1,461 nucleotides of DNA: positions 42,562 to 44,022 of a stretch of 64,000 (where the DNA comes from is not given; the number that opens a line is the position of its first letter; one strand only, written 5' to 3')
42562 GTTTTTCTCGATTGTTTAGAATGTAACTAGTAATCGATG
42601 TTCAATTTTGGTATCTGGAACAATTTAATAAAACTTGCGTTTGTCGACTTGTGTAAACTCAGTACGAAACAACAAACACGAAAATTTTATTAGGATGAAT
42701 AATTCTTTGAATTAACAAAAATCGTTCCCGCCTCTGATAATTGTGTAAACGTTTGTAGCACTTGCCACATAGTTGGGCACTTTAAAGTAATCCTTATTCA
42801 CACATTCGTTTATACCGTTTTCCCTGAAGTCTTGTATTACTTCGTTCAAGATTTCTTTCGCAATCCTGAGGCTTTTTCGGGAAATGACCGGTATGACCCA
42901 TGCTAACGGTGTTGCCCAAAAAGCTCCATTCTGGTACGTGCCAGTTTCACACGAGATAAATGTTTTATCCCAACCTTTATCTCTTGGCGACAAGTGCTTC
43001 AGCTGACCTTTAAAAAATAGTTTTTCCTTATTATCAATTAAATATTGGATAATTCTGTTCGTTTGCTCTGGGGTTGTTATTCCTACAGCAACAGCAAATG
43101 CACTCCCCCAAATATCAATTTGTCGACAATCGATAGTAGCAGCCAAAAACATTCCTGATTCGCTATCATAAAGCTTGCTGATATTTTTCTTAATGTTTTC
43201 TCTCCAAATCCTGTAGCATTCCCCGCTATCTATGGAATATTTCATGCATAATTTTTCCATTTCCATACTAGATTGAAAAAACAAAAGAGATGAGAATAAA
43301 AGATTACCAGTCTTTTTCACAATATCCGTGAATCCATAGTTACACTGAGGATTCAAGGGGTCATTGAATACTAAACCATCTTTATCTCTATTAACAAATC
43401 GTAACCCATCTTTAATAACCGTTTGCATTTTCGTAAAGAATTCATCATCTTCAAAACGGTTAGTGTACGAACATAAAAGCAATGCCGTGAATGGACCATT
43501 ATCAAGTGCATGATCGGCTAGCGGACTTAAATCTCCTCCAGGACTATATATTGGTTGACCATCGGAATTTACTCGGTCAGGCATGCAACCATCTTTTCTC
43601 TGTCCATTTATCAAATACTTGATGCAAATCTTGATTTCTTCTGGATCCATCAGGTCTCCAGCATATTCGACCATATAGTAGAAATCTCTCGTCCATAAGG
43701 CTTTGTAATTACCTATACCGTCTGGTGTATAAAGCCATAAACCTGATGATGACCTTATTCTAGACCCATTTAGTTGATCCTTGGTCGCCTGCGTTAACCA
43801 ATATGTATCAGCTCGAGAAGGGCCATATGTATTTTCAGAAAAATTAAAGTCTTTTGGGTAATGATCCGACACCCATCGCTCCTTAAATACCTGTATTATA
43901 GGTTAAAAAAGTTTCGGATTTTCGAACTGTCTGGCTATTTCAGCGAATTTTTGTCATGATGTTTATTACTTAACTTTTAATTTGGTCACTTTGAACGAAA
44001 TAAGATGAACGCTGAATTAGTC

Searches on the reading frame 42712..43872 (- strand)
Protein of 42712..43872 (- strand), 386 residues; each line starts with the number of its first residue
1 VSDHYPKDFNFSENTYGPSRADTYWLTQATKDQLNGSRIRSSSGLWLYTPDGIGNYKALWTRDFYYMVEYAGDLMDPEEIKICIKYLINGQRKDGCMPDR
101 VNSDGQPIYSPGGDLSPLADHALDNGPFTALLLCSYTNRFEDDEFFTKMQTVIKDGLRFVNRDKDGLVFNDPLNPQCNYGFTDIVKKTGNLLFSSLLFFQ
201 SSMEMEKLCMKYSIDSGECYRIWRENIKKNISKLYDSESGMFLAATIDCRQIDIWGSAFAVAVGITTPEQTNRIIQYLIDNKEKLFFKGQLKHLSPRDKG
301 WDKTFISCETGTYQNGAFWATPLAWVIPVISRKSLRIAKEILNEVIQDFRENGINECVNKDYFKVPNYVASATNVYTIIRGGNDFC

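Call 7: search_protein_families(library=pfam, proteins=[window:42712-43872:-], max_evalue=0.001)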
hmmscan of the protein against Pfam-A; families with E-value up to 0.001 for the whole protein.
window:42712-43872:- (386 aa): 0 families

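Call 65: search_protein_families(library=ncbifam, proteins=[window:42712-43872:-], max_evalue=0.01)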
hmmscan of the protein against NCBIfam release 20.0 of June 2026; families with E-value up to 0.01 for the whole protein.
window:42712-43872:- (386 aa): 1 family
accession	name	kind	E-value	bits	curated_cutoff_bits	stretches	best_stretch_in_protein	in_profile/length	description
TIGR01535.1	glucan_glucosid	equivalog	0.00013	20.5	741.9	1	32-109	269-350/662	glucan 1,4-alpha-glucosidase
